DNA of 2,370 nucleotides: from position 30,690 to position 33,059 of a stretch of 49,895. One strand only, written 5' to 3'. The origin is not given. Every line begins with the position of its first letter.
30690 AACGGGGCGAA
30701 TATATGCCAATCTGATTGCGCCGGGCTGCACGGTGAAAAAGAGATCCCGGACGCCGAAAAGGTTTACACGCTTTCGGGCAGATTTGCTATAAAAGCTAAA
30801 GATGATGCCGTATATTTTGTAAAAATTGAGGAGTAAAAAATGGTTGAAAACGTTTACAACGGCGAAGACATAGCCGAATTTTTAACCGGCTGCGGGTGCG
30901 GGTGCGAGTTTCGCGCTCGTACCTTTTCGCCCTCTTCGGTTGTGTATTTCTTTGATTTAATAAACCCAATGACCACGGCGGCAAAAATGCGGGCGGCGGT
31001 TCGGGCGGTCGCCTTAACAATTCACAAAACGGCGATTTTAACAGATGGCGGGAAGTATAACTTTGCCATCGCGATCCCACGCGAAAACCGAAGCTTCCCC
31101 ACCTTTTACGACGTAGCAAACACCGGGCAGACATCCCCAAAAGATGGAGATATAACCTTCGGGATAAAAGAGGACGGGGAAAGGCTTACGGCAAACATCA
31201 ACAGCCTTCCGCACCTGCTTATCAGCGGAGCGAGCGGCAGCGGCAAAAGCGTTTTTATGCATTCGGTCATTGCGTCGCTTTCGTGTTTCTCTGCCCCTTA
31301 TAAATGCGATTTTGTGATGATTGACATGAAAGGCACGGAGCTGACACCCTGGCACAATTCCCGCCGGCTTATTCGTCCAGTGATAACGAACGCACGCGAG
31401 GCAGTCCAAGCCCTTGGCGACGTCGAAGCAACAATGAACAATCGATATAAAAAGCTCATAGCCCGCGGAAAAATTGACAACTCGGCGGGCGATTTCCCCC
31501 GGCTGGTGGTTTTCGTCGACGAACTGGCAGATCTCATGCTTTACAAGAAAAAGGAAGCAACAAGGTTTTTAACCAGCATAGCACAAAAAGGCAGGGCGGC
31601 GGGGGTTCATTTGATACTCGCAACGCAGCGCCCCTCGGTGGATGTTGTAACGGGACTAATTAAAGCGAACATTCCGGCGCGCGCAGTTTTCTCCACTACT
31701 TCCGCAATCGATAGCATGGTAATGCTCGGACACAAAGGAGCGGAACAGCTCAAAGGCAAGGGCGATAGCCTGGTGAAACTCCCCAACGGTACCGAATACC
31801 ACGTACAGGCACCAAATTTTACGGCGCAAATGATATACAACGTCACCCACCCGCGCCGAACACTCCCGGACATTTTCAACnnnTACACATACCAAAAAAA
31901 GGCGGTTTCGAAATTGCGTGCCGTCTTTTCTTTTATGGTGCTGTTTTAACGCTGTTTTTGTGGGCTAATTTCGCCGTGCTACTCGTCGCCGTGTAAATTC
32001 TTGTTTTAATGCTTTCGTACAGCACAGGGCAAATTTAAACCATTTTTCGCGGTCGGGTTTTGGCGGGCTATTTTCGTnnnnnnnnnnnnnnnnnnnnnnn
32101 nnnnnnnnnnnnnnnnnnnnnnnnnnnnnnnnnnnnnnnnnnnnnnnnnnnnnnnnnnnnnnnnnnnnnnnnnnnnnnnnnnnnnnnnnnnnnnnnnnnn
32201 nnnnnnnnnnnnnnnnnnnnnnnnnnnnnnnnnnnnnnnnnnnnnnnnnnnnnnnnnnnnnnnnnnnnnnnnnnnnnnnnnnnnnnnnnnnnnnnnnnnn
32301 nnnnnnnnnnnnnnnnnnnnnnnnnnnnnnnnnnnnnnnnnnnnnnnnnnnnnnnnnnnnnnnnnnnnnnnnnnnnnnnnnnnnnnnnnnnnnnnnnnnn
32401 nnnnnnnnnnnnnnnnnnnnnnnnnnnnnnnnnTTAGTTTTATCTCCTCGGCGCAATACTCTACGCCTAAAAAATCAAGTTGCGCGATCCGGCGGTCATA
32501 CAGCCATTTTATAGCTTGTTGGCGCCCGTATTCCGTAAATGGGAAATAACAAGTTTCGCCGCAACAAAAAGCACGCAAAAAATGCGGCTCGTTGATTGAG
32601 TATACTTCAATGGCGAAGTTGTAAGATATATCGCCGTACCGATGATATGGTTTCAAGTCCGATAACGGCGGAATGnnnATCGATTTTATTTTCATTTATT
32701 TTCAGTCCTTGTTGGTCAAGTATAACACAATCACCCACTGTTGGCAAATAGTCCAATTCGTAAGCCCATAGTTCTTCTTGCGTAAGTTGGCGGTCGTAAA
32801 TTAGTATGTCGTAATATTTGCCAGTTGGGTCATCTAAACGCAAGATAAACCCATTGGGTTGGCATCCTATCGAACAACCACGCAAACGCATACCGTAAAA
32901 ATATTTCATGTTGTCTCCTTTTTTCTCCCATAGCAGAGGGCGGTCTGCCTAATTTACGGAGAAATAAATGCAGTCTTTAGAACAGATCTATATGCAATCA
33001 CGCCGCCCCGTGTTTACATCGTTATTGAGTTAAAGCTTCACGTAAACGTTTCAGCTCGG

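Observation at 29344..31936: GC-rich, oppositely oriented three-gene cassette ending in an FtsK/SpoIIIE-family ATPase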

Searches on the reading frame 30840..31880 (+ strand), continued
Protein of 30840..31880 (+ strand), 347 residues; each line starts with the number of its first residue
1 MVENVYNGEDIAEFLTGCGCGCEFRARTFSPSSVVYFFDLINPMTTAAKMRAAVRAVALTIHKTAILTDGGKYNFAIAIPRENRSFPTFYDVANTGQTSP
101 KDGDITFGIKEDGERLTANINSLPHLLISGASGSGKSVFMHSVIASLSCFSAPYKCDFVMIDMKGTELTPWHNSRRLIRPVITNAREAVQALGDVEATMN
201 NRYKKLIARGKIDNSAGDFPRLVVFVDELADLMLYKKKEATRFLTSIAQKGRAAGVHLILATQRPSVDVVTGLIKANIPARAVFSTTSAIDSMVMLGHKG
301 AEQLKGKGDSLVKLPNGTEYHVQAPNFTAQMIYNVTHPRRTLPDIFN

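Call 103: search_dna_similar(query=window:30840-31880:+, collection=phages, mode=protein, max_rows=45, rows=spread)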
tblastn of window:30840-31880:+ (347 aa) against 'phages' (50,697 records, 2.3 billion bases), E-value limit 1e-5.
Records with a match: 371; places in all: 371; records where one place covers at least 80% of the query: 0.
Best place of each record, by identity: <60% 371.
By first word of the organism name: Bacillus 241; Mycobacterium 52; Bacteriophage 28; Listeria 10; Staphylococcus 8; Geobacillus 8; Ralstonia 5; Enterococcus 3; Streptomyces 3; Acinetobacter 2; and 9 more.
By host as written in the record: Mycobacterium smegmatis mc2 155 43; - 41; Bacillus subtilis 29; Bacillus cereus 25; Bacillus megaterium 12; Bacillus pumilus BL8 11; Listeria monocytogenes 9; Bacillus thuringiensis subsp. kurstaki 8; and 95 more.
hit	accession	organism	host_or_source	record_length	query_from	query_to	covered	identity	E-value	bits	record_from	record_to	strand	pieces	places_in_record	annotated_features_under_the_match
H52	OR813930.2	Mycobacterium phage WXIN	Mycolicibacterium septicum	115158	71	323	73%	43.7%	2e-51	189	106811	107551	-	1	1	DNA translocase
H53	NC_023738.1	Mycobacterium phage Thibault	Mycobacterium smegmatis mc2 155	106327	71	317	71%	43.8%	1e-52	192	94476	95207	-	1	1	178: FtsK/SpoIIIE-like protein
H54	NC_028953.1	Mycobacterium phage MiaZeal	Mycobacterium smegmatis mc2 155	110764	71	317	71%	43.4%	4e-52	191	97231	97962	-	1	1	206: FtsK/SpoIIIE-like protein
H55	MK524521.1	Mycobacterium phage Schatzie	Mycobacterium smegmatis mc2 155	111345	71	317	71%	43.4%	4e-52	191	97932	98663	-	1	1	193: FtsK-like DNA translocase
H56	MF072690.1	Mycobacterium phage Porcelain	Mycobacterium smegmatis mc2 155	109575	71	317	71%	43.4%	6e-52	190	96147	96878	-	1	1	FtsK-like DNA translocase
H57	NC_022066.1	Mycobacterium phage Redno2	Mycobacterium smegmatis mc2 155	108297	71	317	71%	43.4%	8e-52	190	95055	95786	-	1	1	191: FtsK/SpoIIIE-like protein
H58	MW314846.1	Mycobacterium phage KashFlow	Mycobacterium smegmatis mc#155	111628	71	317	71%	43.4%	9e-52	190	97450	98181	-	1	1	192: FtsK-like DNA translocase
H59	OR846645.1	Enterococcus phage Efs 1-1-1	Enterococcus faecalis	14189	71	317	71%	39.6%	1e-47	177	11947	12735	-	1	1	record has no annotation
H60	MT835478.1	Bacteriophage sp.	human fecal samples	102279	71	311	69%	38.1%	2e-45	171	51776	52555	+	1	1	record has no annotation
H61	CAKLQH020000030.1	Acinetobacter phage MD-2021a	not known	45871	71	319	72%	34.4%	3e-38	150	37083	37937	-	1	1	ftsK: DNA-binding membrane protein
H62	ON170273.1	Ralstonia phage YO163_2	Ralstonia solanacearum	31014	71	315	71%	34.4%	6e-41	158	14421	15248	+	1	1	record has no annotation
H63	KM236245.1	Bacillus phage Mater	Bacillus megaterium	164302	71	319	72%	32.6%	3e-31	130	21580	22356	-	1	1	FtsK/SpoIIIE protein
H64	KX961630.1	Bacillus phage QCM8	-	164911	81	314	67%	33.7%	2e-26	116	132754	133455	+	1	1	DNA translocase stage III sporulation protein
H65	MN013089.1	Bacillus phage vB_BspM_MarvelLand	Bacillus sp.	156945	81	314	67%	32.5%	1e-25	114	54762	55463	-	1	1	putative FtsK/SpoIIIE-like protein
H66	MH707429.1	Bacillus phage BSP12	Bacillus subtilis ATCC 21336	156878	79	314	68%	31.9%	1e-24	110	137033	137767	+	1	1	hypothetical protein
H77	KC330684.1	Bacillus phage Andromeda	Bacillus pumilus BL8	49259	83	342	75%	27.5%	8e-17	87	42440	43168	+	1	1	FtsK/SpoIIIE ATPase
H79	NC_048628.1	Bacillus phage BceA1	Bacillus cereus/thuringiensis group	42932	124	344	64%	32.0%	9e-20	96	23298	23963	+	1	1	P27: FtsK/SpoIIIE-like protein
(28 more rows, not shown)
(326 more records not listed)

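Call 104: get_annotated_region(hit=H77, flank=7000)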
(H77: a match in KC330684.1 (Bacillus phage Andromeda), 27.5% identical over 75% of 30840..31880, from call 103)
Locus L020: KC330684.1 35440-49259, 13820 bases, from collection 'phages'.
description: Bacillus phage Andromeda, complete genome.
organism: Bacillus phage Andromeda (NCBI taxid 2880537)
taxonomy: Viruses; Duplodnaviria; Heunggongvirae; Uroviricota; Caudoviricetes; Andromedavirus; Andromedavirus andromeda
host: Bacillus pumilus BL8; source: soil; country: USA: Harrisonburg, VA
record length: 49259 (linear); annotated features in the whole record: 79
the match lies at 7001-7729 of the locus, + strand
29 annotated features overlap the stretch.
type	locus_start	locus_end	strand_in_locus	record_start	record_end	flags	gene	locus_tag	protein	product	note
CDS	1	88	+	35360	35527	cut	-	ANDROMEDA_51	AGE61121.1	hypothetical protein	gp51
CDS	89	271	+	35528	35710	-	-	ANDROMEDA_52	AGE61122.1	hypothetical protein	gp52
CDS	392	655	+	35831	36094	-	-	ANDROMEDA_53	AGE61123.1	hypothetical protein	gp53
CDS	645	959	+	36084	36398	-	-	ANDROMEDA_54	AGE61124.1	hypothetical protein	gp54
CDS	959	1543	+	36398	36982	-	-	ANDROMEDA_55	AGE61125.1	deoxynucleoside monophosphate kinase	gp55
CDS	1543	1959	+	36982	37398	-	-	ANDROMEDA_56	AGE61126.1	hypothetical protein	gp56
CDS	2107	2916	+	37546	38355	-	-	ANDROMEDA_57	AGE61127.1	serine-threonine kinase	gp57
CDS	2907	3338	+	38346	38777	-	-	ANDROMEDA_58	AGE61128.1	hypothetical protein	gp58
CDS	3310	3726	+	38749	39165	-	-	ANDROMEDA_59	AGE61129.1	hypothetical protein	gp59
CDS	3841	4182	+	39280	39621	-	-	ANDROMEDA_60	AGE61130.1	hypothetical protein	gp60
CDS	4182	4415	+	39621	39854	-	-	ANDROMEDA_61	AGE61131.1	hypothetical protein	gp61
CDS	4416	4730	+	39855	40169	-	-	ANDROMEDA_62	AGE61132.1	hypothetical protein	gp62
CDS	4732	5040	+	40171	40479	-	-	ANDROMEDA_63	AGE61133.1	hypothetical protein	gp63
CDS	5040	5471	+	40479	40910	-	-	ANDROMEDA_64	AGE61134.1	hypothetical protein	gp64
CDS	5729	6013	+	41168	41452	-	-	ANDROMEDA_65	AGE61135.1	hypothetical protein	gp65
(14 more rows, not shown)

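Call 105: get_annotated_region(hit=H79, flank=5000)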
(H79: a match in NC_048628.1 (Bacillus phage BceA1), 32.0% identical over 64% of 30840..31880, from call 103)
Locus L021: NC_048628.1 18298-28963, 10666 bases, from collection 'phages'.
description: Bacillus phage BceA1 complete genome.
organism: Bacillus phage BceA1 (NCBI taxid 1118064)
taxonomy: Viruses; Duplodnaviria; Heunggongvirae; Uroviricota; Caudoviricetes; Beceayunavirus; Beceayunavirus BceA1
host: Bacillus cereus/thuringiensis group; source: soil; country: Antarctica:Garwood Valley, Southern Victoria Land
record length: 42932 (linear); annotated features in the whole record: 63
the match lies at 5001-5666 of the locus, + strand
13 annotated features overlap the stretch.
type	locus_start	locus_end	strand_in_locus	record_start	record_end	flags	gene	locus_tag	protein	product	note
CDS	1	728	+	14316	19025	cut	P19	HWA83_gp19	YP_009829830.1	minor head protein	-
CDS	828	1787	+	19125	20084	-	P20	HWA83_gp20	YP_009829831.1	site-specific integrase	-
CDS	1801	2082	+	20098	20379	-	P21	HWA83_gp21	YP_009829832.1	hypothetical secreted or membrane protein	-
CDS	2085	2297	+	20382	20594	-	P22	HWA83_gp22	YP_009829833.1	holin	-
CDS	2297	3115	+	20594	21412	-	P23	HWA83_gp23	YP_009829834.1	endolysin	-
CDS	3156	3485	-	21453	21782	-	P24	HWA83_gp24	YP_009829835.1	Zn-finger protein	-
CDS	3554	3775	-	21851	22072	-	P25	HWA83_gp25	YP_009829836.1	helix-turn-helix transcriptional regulator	-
CDS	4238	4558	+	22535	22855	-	P26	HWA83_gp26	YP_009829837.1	phage related membrane protein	-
CDS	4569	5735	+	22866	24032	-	P27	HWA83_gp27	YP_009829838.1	FtsK/SpoIIIE-like protein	-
CDS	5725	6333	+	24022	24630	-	P28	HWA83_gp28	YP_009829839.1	replication initiation protein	-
CDS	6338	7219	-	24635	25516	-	P29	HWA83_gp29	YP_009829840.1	HTH DNA binding protein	-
CDS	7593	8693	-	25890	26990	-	P30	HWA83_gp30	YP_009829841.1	integrase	-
CDS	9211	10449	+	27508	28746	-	P31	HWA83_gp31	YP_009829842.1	transcriptional regulator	-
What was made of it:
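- Closest known: Phage FtsK/SpoIIIE-like proteins. Different: BceA1 has membrane protein-FtsK-replication initiator (call 105).
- In B. cereus-group temperate phages, an FtsK-like gene sits beside a replication initiator gene (call 105).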

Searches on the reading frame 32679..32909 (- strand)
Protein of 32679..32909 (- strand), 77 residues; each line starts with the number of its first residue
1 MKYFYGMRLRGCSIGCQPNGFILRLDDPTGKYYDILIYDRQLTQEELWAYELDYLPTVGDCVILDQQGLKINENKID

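Call 91: search_protein_families(library=pfam, proteins=[window:32679-32909:-], max_evalue=0.01)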
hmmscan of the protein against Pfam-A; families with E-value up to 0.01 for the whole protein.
window:32679-32909:- (77 aa): 1 family
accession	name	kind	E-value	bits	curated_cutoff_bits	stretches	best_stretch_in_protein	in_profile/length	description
PF18789.6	DarA_C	-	1.1e-11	45.5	27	1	1-55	2-68/70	Defence against restriction A C-terminal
